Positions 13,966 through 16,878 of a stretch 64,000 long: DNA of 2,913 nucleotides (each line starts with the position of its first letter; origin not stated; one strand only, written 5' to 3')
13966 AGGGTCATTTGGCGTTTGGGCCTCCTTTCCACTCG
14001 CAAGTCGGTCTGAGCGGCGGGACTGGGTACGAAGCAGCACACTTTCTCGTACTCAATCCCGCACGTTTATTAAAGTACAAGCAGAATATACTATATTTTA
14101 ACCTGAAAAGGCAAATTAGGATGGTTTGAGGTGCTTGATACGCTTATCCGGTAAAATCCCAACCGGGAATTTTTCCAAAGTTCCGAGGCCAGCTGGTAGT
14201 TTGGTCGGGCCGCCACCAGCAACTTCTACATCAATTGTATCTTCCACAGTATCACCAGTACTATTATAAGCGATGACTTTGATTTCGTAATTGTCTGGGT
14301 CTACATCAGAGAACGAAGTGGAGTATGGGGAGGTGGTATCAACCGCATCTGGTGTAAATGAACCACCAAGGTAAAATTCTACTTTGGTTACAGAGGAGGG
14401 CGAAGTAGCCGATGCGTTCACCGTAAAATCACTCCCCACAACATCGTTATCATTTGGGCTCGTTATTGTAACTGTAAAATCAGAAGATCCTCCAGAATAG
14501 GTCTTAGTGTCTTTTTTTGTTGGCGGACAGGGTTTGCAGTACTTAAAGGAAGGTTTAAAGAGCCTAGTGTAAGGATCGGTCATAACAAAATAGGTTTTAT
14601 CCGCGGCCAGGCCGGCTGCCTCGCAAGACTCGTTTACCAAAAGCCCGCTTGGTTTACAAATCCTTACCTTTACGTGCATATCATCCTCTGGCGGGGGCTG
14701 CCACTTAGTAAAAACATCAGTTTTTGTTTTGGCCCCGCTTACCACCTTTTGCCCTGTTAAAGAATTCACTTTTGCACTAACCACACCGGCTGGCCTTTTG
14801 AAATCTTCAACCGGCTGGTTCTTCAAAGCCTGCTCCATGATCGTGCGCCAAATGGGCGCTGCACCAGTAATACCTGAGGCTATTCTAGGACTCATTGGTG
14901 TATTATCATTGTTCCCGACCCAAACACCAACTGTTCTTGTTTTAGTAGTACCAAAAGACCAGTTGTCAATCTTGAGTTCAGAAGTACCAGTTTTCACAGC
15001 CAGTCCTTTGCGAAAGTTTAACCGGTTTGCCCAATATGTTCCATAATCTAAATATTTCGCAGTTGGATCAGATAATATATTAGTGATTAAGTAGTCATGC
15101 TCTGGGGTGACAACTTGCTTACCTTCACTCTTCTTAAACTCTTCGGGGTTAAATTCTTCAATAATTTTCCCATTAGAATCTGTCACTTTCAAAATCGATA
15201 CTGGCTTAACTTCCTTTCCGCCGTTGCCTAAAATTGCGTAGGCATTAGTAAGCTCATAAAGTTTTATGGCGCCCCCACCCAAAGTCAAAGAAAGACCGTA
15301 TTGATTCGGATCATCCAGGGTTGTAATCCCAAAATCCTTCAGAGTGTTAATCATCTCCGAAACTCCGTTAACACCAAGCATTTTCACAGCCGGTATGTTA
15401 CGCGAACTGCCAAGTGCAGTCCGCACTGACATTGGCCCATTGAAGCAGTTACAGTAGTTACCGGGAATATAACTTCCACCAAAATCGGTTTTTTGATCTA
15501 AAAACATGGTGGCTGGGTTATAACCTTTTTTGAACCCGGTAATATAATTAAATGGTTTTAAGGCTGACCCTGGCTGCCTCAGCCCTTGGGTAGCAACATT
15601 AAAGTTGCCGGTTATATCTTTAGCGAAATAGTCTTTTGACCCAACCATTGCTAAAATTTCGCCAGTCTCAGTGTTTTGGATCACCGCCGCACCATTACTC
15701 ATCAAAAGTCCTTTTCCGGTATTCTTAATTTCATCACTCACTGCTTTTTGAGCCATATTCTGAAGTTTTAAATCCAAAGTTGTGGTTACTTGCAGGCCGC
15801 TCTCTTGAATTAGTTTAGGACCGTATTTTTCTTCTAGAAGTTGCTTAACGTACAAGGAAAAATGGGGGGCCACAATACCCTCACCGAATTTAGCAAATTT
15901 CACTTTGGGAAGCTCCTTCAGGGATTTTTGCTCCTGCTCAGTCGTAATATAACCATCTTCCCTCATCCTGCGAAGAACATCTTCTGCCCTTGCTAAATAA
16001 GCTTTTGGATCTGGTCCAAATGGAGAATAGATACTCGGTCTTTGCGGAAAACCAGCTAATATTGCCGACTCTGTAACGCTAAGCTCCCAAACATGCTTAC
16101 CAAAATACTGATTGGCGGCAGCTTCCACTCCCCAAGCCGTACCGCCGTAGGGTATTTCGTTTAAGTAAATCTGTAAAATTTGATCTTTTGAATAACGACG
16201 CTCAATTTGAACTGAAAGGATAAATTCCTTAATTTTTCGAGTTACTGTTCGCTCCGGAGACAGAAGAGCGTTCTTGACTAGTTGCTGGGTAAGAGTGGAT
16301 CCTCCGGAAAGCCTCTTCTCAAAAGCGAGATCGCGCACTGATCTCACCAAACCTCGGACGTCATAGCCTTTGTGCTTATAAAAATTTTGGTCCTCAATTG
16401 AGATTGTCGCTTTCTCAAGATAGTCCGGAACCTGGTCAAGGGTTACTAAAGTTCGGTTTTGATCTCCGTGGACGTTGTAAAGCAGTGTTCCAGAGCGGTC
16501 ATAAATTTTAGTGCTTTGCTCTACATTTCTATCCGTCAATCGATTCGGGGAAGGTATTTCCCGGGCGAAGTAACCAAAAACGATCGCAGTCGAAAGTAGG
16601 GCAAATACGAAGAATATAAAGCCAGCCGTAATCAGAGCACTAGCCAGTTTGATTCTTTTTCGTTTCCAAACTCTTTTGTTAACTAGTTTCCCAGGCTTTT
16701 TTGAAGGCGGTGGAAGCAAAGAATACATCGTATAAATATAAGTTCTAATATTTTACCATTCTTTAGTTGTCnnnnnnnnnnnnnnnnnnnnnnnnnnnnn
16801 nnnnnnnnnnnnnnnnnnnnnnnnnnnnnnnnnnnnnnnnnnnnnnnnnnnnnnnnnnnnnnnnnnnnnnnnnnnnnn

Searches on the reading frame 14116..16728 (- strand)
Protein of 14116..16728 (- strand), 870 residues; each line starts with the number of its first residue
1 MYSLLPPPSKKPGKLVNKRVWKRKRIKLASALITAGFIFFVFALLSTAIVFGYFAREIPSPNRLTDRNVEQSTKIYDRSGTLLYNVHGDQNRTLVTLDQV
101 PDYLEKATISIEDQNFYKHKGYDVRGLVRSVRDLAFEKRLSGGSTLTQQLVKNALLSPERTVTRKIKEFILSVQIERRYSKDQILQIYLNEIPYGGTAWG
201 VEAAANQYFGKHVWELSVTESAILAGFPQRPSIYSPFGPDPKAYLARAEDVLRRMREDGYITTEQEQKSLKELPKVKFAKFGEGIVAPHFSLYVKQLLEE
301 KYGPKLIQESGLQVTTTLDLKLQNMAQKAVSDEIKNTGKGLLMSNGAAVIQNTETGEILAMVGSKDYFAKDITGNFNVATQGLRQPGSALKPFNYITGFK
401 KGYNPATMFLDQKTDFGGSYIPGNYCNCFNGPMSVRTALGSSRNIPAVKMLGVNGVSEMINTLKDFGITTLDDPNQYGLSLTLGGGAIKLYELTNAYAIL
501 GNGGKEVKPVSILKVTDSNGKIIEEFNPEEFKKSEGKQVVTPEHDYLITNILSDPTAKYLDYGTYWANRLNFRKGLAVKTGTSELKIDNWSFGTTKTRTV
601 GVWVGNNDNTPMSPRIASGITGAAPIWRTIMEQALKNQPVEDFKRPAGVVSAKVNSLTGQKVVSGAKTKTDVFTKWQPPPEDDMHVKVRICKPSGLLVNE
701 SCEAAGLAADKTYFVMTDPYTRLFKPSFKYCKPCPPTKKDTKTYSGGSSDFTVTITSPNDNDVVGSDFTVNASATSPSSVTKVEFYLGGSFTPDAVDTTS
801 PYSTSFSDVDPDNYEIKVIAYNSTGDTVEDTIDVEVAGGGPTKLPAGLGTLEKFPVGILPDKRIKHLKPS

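Call 10: search_protein_families(library=ncbifam, proteins=[window:14116-16728:-])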
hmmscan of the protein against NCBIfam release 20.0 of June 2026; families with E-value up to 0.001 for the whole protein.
window:14116-16728:- (870 aa): 15 families
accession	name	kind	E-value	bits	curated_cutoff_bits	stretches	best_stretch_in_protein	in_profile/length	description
TIGR02074.1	PBP_1a_fam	subfamily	2.8e-153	511.5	508.75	1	91-637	1-535/535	PBP1A family penicillin-binding protein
TIGR02073.1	PBP_1c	equivalog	2.6e-126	423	494.2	1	67-705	6-612/728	penicillin-binding protein 1C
NF051885.1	tranpepglycosPbpC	equivalog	3.4e-121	405.8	900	1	29-648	9-607/632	multimodular transpeptidase-transglycosylase PbpC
NF008643.0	PRK11636.1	equivalog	3e-88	297.1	1263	3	43-334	15-307/850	peptidoglycan glycosyltransferase/peptidoglycan DD-transpeptidase MrcA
TIGR02071.1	PBP_1b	equivalog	3.3e-88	296.6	717.75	1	89-664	144-710/729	penicillin-binding protein 1B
NF038276.1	strep_PBP2A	exception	1.2e-76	258.5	1100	1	42-645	50-647/716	penicillin-binding protein PBP2A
NF038272.1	strep_PBP1A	exception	1.3e-71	241.8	1075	1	26-649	5-645/658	penicillin-binding protein PBP1A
NF008414.0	PRK11240.1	equivalog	4.3e-68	230.1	1121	1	71-655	41-590/774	peptidoglycan glycosyltransferase PbpC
NF007061.0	PRK09506.1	equivalog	5.5e-66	222.9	1120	1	81-674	201-783/825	bifunctional glycosyl transferase/transpeptidase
NF038274.1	strep_PBP1B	exception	4.7e-63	213.7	1225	2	36-265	19-269/745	penicillin-binding protein PBP1B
NF011423.0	PRK14850.1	equivalog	6.5e-63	213.3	1275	1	89-657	154-713/764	penicillin-binding protein 1b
NF010008.0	PRK13481.1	equivalog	3.8e-42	144.4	270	1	90-273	78-267/269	glycosyltransferase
TIGR02070.1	mono_pep_trsgly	equivalog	1.1e-37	129.7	182.65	1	89-256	52-219/224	monofunctional biosynthetic peptidoglycan transglycosylase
TIGR03423.1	pbp2_mrdA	equivalog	3.4e-14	52.3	455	1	309-468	224-390/593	penicillin-binding protein 2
NF053573.1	PBP2_PenA_Neis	exception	4.5e-05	22.2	1105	1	311-469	232-389/572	peptidoglycan D,D-transpeptidase PBP2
